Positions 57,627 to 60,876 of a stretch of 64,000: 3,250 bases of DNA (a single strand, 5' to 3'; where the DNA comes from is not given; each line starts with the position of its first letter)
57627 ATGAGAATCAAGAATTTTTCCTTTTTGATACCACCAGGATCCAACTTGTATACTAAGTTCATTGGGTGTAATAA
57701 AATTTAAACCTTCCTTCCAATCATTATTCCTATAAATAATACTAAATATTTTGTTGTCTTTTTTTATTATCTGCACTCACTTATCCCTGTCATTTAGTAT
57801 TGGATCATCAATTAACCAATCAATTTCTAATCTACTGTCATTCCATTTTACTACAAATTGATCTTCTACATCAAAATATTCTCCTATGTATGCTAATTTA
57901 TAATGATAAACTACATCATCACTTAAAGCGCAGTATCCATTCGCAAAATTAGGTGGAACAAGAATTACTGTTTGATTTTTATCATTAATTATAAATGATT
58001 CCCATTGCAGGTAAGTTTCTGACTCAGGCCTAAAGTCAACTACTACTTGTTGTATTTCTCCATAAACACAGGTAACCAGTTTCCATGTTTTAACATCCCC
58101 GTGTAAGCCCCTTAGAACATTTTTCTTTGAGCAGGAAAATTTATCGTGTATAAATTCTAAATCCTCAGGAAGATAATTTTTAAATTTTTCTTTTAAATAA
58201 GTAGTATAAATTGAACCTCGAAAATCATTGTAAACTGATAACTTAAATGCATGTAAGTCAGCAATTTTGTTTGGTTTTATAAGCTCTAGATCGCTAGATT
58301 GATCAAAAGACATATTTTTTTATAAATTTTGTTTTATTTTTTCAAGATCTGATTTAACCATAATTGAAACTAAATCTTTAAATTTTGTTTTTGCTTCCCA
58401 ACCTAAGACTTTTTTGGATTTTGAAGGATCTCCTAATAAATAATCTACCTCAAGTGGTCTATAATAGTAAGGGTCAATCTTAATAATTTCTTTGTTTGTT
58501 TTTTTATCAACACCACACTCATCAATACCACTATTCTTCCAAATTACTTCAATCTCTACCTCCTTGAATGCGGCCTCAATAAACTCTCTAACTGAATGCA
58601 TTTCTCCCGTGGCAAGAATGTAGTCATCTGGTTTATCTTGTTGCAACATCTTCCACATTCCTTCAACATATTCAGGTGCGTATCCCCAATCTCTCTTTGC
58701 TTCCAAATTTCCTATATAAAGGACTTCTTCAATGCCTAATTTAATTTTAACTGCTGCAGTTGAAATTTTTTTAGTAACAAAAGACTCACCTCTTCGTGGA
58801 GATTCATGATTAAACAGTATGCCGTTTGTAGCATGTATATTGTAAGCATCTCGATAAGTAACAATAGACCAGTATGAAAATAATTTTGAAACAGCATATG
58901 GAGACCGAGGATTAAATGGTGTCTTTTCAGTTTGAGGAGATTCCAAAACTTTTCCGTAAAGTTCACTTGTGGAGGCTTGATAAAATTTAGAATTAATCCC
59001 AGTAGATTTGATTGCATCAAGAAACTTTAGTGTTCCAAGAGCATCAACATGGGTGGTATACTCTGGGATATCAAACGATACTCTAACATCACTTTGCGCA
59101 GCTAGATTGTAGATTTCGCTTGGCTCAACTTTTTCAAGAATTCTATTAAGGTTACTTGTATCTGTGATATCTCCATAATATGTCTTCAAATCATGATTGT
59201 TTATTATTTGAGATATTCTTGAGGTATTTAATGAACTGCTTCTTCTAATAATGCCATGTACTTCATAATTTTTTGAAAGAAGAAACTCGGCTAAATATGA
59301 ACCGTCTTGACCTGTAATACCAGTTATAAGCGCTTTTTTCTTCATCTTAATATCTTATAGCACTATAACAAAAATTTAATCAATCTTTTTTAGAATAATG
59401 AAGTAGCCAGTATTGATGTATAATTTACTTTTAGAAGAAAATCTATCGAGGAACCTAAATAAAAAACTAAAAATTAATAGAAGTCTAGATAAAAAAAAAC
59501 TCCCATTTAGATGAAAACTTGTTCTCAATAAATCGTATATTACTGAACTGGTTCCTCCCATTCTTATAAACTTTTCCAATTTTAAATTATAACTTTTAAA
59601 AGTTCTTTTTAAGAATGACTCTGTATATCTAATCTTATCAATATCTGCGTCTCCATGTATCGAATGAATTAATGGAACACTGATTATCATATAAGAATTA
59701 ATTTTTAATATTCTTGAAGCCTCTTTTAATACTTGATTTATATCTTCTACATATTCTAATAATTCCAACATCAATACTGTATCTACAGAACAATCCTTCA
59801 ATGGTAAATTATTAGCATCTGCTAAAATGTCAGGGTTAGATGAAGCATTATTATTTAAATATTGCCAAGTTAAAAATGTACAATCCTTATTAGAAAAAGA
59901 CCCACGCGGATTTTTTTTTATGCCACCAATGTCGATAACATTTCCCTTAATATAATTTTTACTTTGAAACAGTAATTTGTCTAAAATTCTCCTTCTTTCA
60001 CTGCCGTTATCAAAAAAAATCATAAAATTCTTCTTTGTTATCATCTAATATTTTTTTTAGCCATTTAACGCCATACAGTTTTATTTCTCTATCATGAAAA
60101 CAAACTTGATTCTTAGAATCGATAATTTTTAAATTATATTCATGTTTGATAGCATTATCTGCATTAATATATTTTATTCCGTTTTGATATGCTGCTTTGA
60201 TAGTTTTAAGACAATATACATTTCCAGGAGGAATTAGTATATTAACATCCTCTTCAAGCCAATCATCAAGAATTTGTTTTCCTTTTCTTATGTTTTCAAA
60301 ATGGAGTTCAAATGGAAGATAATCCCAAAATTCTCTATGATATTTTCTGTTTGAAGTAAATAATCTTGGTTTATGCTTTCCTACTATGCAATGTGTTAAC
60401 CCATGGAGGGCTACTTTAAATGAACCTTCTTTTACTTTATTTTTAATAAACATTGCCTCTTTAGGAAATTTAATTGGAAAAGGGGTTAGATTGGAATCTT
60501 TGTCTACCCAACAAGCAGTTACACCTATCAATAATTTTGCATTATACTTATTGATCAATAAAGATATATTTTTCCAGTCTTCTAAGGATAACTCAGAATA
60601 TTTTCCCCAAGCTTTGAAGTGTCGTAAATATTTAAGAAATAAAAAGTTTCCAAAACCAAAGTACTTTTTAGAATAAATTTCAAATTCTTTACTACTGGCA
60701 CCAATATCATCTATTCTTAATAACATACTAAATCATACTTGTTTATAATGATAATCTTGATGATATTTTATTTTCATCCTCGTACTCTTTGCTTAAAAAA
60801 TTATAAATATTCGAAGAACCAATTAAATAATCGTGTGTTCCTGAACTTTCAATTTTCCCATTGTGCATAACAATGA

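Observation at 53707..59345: GDP-sugar tailoring module with two Gmd-type enzymes, an RmlC-like epimerase, a mini-cupin, a DegT aminotransferase and a methyltransferase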

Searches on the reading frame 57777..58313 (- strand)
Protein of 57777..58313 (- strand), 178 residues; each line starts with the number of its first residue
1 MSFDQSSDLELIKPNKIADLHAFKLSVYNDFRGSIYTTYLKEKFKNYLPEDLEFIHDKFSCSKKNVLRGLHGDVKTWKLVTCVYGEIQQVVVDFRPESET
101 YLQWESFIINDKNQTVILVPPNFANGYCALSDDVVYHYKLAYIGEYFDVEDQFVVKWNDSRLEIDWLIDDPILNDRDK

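Call 3: search_protein_families(library=pfam, proteins=[window:57777-58313:-], max_evalue=0.01)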
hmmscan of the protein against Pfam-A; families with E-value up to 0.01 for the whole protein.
window:57777-58313:- (178 aa): 1 family
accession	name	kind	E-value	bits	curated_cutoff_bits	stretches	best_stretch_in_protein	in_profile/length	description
PF00908.23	dTDP_sugar_isom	-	1.1e-42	146.1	27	1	16-178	3-161/168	dTDP-4-dehydrorhamnose 3,5-epimerase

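Call 4: search_protein_families(library=ncbifam, proteins=[window:57777-58313:-], max_evalue=0.01)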
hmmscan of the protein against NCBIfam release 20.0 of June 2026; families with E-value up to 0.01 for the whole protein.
window:57777-58313:- (178 aa): 1 family
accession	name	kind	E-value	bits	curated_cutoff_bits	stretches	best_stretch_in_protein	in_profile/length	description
TIGR01221.1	rmlC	equivalog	5.5e-36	124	155.75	1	15-178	5-167/176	dTDP-4-dehydrorhamnose 3,5-epimerase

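Call 11: search_solved_structures(query=window:57777-58313:-, max_evalue=0.00001)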
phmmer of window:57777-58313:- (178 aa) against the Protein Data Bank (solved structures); distinct sequences matched with E-value up to 0.00001: 38.
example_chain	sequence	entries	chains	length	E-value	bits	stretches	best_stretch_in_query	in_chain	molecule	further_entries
8dco_A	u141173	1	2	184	1.4e-55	191.5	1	20-177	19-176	GDP-D-glycero-4-keto-D-lyxo-heptose-3,5-epimerase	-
8db5_A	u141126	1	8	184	2.1e-55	191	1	23-177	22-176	GDP-D-glycero-4-keto-d-lyxo-heptose-3,5-epimerase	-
7ang_A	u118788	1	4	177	4.9e-55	189.8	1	22-177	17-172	Thymidine diphospho-4-keto-rhamnose 3,5-epimerase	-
7an4_A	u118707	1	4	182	5.2e-55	189.7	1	21-177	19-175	Thymidine diphospho-4-keto-rhamnose 3,5-epimerase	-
8dak_A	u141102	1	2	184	9.1e-55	188.9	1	21-177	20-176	GDP-D-glycero-4-keto-d-lyxo-heptose-3-epimerase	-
7m14_A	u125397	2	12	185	1.9e-54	187.9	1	21-177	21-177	Thymidine diphospho-4-keto-rhamnose 3,5-epimerase | GDP-D-glycero-L-gluco-heptose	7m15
7ani_A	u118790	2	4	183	7.9e-54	185.9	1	23-177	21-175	Thymidine diphospho-4-keto-rhamnose 3,5-epimerase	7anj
8dcl_A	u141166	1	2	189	9e-54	185.7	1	23-177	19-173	GDP-D-glycero-4-keto-D-lyxo-heptose-3-epimerase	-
1dzr_A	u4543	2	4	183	6.9e-24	88.3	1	16-169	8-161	DTDP-4-DEHYDRORHAMNOSE 3,5-EPIMERASE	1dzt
3ryk_A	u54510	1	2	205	2.8e-23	86.3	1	5-178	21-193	dTDP-4-dehydrorhamnose 3,5-epimerase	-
6c46_A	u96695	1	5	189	6.8e-23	85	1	9-177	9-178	dTDP-4-dehydrorhamnose 3,5-epimerase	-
6din_A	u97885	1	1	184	1.5e-22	83.9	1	17-178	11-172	dTDP-4-dehydrorhamnose 3,5-epimerase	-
2ixi_A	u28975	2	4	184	1.5e-22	83.9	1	17-178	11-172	DTDP-4-DEHYDRORHAMNOSE 3,5-EPIMERASE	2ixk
1rtv_A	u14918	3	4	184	1.5e-22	83.9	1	17-178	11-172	dTDP-4-dehydrorhamnose 3,5-epimerase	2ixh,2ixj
9uyw_A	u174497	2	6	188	2.7e-22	83.1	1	25-178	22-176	dTDP-4-dehydrorhamnose 3,5-epimerase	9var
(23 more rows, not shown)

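Call 81: search_solved_structures(query=window:57777-58313:-, max_evalue=1e-50, show_alignments=5)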
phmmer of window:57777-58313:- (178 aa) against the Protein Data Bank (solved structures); distinct sequences matched with E-value up to 1e-50: 8.
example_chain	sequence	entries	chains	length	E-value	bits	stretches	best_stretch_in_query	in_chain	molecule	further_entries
8dco_A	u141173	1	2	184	1.4e-55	191.5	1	20-177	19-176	GDP-D-glycero-4-keto-D-lyxo-heptose-3,5-epimerase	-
8db5_A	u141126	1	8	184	2.1e-55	191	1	23-177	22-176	GDP-D-glycero-4-keto-d-lyxo-heptose-3,5-epimerase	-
7ang_A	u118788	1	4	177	4.9e-55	189.8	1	22-177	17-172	Thymidine diphospho-4-keto-rhamnose 3,5-epimerase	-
7an4_A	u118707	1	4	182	5.2e-55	189.7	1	21-177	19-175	Thymidine diphospho-4-keto-rhamnose 3,5-epimerase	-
8dak_A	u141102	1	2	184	9.1e-55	188.9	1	21-177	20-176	GDP-D-glycero-4-keto-d-lyxo-heptose-3-epimerase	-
7m14_A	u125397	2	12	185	1.9e-54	187.9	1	21-177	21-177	Thymidine diphospho-4-keto-rhamnose 3,5-epimerase | GDP-D-glycero-L-gluco-heptose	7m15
7ani_A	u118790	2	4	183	7.9e-54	185.9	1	23-177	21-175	Thymidine diphospho-4-keto-rhamnose 3,5-epimerase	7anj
8dcl_A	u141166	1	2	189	9e-54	185.7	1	23-177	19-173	GDP-D-glycero-4-keto-D-lyxo-heptose-3-epimerase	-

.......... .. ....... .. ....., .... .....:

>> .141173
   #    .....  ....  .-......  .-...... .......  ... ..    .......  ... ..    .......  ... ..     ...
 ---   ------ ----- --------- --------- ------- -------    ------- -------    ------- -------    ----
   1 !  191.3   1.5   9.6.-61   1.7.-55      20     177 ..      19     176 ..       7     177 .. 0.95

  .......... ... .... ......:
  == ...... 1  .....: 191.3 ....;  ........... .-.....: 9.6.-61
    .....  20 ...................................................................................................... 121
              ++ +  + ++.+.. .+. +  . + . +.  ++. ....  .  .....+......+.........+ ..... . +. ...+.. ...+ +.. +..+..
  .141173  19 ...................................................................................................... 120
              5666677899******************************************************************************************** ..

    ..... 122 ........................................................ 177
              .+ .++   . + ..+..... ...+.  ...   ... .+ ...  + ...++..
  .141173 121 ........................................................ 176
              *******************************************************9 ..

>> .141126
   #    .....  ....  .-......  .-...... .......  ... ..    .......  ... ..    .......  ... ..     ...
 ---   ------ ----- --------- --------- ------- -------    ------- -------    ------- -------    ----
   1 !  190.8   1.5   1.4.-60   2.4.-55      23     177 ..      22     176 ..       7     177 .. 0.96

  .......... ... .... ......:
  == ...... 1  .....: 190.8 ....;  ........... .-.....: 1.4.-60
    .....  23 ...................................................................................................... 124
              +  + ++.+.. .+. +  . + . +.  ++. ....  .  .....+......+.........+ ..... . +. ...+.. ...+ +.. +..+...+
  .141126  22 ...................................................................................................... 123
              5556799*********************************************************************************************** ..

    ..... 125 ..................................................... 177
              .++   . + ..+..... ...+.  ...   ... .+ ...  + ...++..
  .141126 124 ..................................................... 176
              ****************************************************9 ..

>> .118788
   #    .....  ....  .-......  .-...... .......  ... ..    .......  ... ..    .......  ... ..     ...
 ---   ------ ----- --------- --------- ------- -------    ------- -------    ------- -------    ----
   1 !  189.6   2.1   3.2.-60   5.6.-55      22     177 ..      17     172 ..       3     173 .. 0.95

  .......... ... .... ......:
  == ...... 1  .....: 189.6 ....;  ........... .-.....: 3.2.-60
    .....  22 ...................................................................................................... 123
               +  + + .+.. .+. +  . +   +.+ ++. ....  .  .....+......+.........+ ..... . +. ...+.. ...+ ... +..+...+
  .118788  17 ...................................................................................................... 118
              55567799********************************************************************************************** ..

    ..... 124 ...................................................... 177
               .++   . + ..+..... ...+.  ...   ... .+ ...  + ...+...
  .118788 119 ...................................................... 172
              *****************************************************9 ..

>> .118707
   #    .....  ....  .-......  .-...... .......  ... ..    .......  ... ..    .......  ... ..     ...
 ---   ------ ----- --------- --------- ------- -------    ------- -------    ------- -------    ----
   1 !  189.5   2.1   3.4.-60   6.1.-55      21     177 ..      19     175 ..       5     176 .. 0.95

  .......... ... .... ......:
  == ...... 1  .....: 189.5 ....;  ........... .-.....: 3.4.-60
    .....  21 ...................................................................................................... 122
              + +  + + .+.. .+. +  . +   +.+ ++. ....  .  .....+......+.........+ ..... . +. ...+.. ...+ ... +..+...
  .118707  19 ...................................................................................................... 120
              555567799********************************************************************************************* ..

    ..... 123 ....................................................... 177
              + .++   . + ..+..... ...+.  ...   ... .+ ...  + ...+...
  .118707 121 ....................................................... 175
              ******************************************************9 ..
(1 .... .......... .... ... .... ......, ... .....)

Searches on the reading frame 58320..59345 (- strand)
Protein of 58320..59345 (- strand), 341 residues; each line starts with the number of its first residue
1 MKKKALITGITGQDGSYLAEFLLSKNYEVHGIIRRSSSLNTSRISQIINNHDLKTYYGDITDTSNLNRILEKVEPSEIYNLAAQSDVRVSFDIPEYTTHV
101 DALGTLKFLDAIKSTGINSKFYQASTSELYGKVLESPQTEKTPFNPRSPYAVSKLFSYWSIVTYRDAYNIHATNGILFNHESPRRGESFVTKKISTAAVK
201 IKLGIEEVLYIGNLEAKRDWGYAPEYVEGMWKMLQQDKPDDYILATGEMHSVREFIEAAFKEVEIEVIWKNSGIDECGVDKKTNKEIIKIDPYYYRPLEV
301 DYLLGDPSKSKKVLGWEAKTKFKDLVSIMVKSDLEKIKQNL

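Call 3: search_protein_families(library=pfam, proteins=[window:58320-59345:-], max_evalue=0.01)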
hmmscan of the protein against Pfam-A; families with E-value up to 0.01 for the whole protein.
window:58320-59345:- (341 aa): 7 families
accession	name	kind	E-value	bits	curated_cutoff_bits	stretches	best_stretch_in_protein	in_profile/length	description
PF16363.11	GDP_Man_Dehyd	-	3.4e-140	467.7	27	1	6-329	1-332/332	GDP-mannose 4,6 dehydratase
PF01370.27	Epimerase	-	6.7e-69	232.4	20.9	1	5-243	1-238/240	NAD dependent epimerase/dehydratase family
PF04321.23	RmlD_sub_bind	-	7.8e-09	35.5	27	1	4-174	2-149/287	RmlD substrate binding domain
PF01073.25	3Beta_HSD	-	2.2e-05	24.1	22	1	6-154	1-150/280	3-beta hydroxysteroid dehydrogenase/isomerase family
PF02719.21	Polysacc_synt_2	-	3.6e-05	23.5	20.2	1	6-118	2-121/293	Polysaccharide biosynthesis protein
PF05368.20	NmrA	-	0.00026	21.1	27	1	1-74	1-71/298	NmrA-like family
PF13460.12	NAD_binding_10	-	0.00094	19.5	27.2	1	9-130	1-102/184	NAD(P)H-binding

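Call 4: search_protein_families(library=ncbifam, proteins=[window:58320-59345:-], max_evalue=0.01)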
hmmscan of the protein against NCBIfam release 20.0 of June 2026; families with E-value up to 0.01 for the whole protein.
window:58320-59345:- (341 aa): 18 families
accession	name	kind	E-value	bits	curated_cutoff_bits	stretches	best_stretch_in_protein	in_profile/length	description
TIGR01472.1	gmd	equivalog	1.2e-158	527.8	415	1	3-336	1-341/342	GDP-mannose 4,6-dehydratase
TIGR01181.1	dTDP_gluc_dehyt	equivalog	1.2e-28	100.2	365.1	1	5-284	2-264/321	dTDP-glucose 4,6-dehydratase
TIGR04180.1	EDH_00030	hypoth_equivalog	1.2e-26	93.5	475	1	6-320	2-296/297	NAD-dependent 4,6-dehydratase LegB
TIGR02622.1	CDP_4_6_dhtase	equivalog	2.7e-22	79.4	278.45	1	2-330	4-327/352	CDP-glucose 4,6-dehydratase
TIGR01179.1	galE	equivalog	9.2e-20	70.7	262.3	1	5-168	2-164/332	UDP-glucose 4-epimerase GalE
NF007582.0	PRK10217.1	equivalog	4.7e-13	49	698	1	3-239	2-245/355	dTDP-glucose 4,6-dehydratase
NF007490.0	PRK10084.1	subfamily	2.5e-10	39.9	649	1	4-238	2-251/361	dTDP-glucose 4,6-dehydratase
NF043036.1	ErythonDh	equivalog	1e-09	38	325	1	4-156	2-155/321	D-erythronate dehydrogenase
NF007956.0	PRK10675.1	subfamily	2.6e-08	33.4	394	1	4-156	2-155/338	UDP-glucose 4-epimerase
NF011728.1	PRK15181.1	equivalog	8.2e-08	31.6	760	1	3-222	16-237/348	Vi polysaccharide biosynthesis UDP-N-acetylglucosaminuronic acid C-4 epimerase TviC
NF052578.1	StrlDmthSdmBMthl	equivalog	1.4e-06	28.3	600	1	5-159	3-149/328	sterol demethylase protein SdmB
TIGR03466.1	HpnA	hypoth_equivalog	1.8e-06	27.1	367.65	1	4-147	2-135/327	hopanoid-associated sugar epimerase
TIGR01214.1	rmlD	equivalog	2.1e-06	27.1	224.05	1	5-192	2-162/285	dTDP-4-dehydrorhamnose reductase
TIGR03589.1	PseB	equivalog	0.00014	20.9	407.75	1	2-110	4-110/324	UDP-N-acetylglucosamine 4,6-dehydratase (inverting)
NF041015.1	UDPsulfquin_syn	equivalog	0.00015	20.9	575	1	45-126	58-144/384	UDP-sulfoquinovose synthase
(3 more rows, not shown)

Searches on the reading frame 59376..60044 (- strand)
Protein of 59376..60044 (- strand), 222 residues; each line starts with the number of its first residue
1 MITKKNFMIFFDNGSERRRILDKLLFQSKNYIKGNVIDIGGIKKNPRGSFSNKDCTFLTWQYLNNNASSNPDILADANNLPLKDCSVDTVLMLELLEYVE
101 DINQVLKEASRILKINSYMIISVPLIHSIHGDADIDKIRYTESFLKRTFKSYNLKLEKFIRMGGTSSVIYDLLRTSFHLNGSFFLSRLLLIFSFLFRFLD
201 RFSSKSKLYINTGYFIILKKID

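Call 3: search_protein_families(library=pfam, proteins=[window:59376-60044:-], max_evalue=0.01)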
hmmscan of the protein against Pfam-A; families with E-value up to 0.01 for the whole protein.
window:59376-60044:- (222 aa): 6 families
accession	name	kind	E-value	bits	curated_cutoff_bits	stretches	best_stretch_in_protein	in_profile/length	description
PF08241.18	Methyltransf_11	-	8.1e-10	39.7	21.2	1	73-121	47-95/95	Methyltransferase domain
PF13847.12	Methyltransf_31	-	3.7e-05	23.9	27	1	74-124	60-112/145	Methyltransferase domain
PF13489.12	Methyltransf_23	-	7.6e-05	22.9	27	1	72-139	80-133/164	Methyltransferase domain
PF13649.12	Methyltransf_25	-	0.00019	22.5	27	1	74-114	52-94/97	Methyltransferase domain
PF05148.21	Methyltransf_8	-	0.00023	21.6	27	1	73-121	109-156/219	Hypothetical methyltransferase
PF08242.18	Methyltransf_12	-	0.00029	21.9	30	1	76-116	64-95/98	Methyltransferase domain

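Call 4: search_protein_families(library=ncbifam, proteins=[window:59376-60044:-], max_evalue=0.01)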
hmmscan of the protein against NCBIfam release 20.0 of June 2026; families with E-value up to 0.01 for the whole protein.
window:59376-60044:- (222 aa): 11 families
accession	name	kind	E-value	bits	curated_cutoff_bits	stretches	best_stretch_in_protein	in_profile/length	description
NF041255.1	mycofact_MftM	equivalog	1.3e-06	27.9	200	1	74-124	192-242/289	mycofactocin oligosaccharide methyltransferase MftM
NF045667.1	MTase_DVU1556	equivalog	5e-06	26.1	155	1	66-122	64-120/213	DVU_1556 family methyltransferase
TIGR01934.1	MenG_MenH_UbiE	subfamily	0.00083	18.7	158.35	1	73-121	93-141/223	ubiquinone/menaquinone biosynthesis methyltransferase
TIGR01983.1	UbiG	equivalog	0.00093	18.6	102.95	1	86-122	116-152/228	bifunctional 2-polyprenyl-6-hydroxyphenol methylase/3-demethylubiquinol 3-O-methyltransferase UbiG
NF045825.1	FAmtase_mtf2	equivalog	0.0014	17.9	400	1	75-120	112-157/248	fatty-acid O-methyltransferase Mtf2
NF045823.1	PthPhpthDimycoMt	equivalog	0.0017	17.6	300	1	75-119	120-164/256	phthiotriol/phenolphthiotriol dimycocerosates methyltransferase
NF001244.0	PRK00216.1-5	equivalog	0.002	17.5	216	1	73-121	105-153/236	bifunctional demethylmenaquinone methyltransferase/2-methoxy-6-polyprenyl-1,4-benzoquinol methylase UbiE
NF008823.0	PRK11873.1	subfamily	0.0024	17.4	263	1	76-122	136-182/272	arsenite methyltransferase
NF001242.0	PRK00216.1-3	equivalog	0.0031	16.9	351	1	73-120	127-174/258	bifunctional demethylmenaquinone methyltransferase/2-methoxy-6-polyprenyl-1,4-benzoquinol methylase UbiE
NF038099.1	AsSugarArsM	exception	0.0041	16.3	400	1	75-127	123-177/321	arsenosugar biosynthesis arsenite methyltransferase ArsM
NF041537.1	ArsM_AhpD_UU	exception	0.007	15.2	510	1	75-122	134-181/345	arsenite methyltransferase/AhpD domain selenoprotein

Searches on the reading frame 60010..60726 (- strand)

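Call 3: search_protein_families(library=pfam, proteins=[window:60010-60726:-], max_evalue=0.01)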
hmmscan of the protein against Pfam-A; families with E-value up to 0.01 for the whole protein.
window:60010-60726:- (238 aa): 1 family
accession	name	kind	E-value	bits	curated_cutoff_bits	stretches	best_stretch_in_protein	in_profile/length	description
PF10096.14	DUF2334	-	1.2e-06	28.8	26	1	3-203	4-154/203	Uncharacterized protein conserved in bacteria (DUF2334)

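Call 4: search_protein_families(library=ncbifam, proteins=[window:60010-60726:-], max_evalue=0.01)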
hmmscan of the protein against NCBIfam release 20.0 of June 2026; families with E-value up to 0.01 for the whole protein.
window:60010-60726:- (238 aa): 0 families
